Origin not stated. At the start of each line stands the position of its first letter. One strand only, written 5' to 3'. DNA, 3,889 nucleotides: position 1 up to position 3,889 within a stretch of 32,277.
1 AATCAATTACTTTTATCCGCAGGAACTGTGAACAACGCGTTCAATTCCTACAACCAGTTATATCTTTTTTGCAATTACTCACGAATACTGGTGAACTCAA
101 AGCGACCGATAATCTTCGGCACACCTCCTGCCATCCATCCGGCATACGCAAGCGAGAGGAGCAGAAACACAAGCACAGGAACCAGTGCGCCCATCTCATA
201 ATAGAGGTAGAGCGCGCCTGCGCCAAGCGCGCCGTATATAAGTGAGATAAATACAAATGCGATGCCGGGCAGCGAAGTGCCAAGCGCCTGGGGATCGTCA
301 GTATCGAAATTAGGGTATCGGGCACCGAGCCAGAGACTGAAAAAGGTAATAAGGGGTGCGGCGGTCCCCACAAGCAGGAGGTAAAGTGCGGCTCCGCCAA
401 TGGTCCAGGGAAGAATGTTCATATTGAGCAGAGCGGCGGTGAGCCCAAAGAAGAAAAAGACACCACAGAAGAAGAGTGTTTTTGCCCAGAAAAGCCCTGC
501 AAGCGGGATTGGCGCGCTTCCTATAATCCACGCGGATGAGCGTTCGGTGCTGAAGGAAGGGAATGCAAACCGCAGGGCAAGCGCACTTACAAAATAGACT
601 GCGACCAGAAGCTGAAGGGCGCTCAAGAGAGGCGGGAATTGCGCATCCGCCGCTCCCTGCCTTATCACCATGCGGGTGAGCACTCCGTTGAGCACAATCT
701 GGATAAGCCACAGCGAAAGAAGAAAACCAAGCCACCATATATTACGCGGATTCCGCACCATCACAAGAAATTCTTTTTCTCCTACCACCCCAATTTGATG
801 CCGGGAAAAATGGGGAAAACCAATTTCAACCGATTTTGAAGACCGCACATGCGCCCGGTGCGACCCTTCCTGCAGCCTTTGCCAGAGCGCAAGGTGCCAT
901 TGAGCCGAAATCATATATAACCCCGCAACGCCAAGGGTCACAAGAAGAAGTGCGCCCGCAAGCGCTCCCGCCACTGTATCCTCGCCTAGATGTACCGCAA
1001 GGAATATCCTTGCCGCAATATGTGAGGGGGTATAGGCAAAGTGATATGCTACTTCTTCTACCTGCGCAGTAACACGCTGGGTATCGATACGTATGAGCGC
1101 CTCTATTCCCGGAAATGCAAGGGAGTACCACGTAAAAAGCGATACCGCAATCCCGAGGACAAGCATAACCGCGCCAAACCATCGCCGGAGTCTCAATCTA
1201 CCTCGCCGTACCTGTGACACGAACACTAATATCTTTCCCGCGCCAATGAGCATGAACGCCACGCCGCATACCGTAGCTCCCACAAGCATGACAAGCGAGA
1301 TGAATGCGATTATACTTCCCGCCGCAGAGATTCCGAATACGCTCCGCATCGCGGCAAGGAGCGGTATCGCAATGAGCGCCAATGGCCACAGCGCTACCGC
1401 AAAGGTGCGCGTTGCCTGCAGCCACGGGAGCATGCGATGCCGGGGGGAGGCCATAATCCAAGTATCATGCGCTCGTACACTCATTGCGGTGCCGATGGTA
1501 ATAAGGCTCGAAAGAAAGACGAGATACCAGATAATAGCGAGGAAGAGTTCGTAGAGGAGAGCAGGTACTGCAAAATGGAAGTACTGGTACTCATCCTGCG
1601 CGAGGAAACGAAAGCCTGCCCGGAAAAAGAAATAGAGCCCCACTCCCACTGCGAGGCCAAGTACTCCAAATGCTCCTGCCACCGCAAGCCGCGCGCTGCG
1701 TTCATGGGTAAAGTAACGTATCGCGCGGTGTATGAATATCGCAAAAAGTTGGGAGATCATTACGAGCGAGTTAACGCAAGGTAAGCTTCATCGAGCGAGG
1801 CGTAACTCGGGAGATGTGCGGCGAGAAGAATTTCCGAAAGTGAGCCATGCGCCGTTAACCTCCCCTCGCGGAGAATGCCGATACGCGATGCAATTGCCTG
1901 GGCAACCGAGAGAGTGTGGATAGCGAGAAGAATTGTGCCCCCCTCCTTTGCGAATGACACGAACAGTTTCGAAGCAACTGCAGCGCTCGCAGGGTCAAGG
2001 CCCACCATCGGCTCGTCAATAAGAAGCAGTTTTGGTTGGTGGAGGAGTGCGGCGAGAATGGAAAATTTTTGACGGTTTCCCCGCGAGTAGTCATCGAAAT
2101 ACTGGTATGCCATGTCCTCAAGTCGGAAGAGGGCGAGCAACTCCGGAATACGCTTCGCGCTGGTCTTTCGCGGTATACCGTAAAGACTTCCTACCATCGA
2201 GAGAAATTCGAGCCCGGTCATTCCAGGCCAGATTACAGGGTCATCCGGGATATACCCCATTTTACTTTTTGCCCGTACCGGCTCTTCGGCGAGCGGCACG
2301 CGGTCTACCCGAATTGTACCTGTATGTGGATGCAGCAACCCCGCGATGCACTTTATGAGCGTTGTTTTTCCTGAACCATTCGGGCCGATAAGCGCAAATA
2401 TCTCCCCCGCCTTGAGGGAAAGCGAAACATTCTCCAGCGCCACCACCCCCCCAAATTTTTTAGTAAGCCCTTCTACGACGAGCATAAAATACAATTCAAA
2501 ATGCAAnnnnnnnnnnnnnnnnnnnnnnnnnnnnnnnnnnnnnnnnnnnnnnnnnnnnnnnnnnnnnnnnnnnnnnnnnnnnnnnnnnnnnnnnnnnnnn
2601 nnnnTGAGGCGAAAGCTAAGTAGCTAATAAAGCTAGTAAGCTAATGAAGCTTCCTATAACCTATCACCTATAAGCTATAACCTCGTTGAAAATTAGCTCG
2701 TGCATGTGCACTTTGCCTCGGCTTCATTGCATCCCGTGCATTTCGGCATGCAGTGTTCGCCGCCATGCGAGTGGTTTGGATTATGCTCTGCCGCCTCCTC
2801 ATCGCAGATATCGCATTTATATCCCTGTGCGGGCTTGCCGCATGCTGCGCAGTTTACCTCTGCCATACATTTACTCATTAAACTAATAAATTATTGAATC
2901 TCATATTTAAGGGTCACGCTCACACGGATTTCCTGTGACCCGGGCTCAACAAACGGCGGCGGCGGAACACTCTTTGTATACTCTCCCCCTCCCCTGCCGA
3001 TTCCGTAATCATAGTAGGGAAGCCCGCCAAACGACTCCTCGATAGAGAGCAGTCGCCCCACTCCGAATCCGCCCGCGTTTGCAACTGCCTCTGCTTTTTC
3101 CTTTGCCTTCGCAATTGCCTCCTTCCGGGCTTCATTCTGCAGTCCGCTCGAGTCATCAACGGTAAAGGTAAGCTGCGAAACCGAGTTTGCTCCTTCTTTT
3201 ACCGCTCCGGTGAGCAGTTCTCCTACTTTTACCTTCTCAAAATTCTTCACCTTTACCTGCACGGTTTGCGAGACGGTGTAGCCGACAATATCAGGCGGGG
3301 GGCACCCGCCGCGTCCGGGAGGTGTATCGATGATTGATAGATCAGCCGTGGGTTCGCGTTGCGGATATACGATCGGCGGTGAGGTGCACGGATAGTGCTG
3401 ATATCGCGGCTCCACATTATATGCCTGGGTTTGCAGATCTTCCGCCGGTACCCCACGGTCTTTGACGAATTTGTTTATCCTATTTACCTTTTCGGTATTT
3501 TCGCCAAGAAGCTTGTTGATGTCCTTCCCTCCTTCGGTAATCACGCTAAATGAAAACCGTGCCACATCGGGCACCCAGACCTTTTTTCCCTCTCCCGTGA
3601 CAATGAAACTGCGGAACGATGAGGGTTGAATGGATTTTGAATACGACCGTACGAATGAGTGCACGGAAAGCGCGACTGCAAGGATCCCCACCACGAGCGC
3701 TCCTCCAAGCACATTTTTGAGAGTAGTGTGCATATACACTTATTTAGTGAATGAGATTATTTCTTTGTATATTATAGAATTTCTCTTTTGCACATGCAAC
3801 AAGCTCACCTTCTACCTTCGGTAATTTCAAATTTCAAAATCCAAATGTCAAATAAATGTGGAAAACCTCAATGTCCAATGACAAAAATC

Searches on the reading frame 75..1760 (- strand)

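Call 11: search_protein_families(library=pfam, proteins=[window:75-1760:-])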
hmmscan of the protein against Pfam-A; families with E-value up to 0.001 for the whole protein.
window:75-1760:- (561 aa): 1 family
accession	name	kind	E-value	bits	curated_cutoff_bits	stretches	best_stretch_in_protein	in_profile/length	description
PF16949.11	ABC_tran_2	-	5.6e-15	55.6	25.7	1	32-510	14-482/542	Putative ATP-binding cassette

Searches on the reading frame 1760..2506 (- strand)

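Call 11: search_protein_families(library=pfam, proteins=[window:1760-2506:-])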
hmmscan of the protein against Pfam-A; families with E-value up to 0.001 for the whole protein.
window:1760-2506:- (248 aa): 4 families
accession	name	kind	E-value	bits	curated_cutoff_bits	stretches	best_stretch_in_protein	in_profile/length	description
PF00005.33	ABC_tran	-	8.3e-31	107.8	25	1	24-167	1-136/137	ABC transporter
PF13304.12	AAA_21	-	6.3e-14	53.2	27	2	36-57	1-22/304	AAA domain, putative AbiEii toxin, Type IV TA system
PF13476.12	AAA_23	-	9.7e-06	26.8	27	1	25-58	11-43/201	AAA domain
PF13555.12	AAA_29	-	2e-05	24.7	27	1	31-62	19-50/61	P-loop containing region of AAA domain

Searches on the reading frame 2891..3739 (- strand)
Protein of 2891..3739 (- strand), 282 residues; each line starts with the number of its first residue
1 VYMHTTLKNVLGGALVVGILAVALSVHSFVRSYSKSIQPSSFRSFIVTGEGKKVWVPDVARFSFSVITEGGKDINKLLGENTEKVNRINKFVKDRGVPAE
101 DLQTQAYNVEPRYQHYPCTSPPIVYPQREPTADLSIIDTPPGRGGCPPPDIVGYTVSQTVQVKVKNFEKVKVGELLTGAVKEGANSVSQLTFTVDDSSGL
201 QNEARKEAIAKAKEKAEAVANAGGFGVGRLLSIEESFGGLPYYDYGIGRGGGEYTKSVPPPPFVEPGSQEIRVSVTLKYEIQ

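Call 11: search_protein_families(library=pfam, proteins=[window:2891-3739:-])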
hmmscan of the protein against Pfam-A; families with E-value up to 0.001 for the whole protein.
window:2891-3739:- (282 aa): 1 family
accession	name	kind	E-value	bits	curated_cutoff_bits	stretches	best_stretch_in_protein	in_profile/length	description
PF04402.19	SIMPL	-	1.8e-43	149.6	25.2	1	47-279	3-205/205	Protein of unknown function (DUF541)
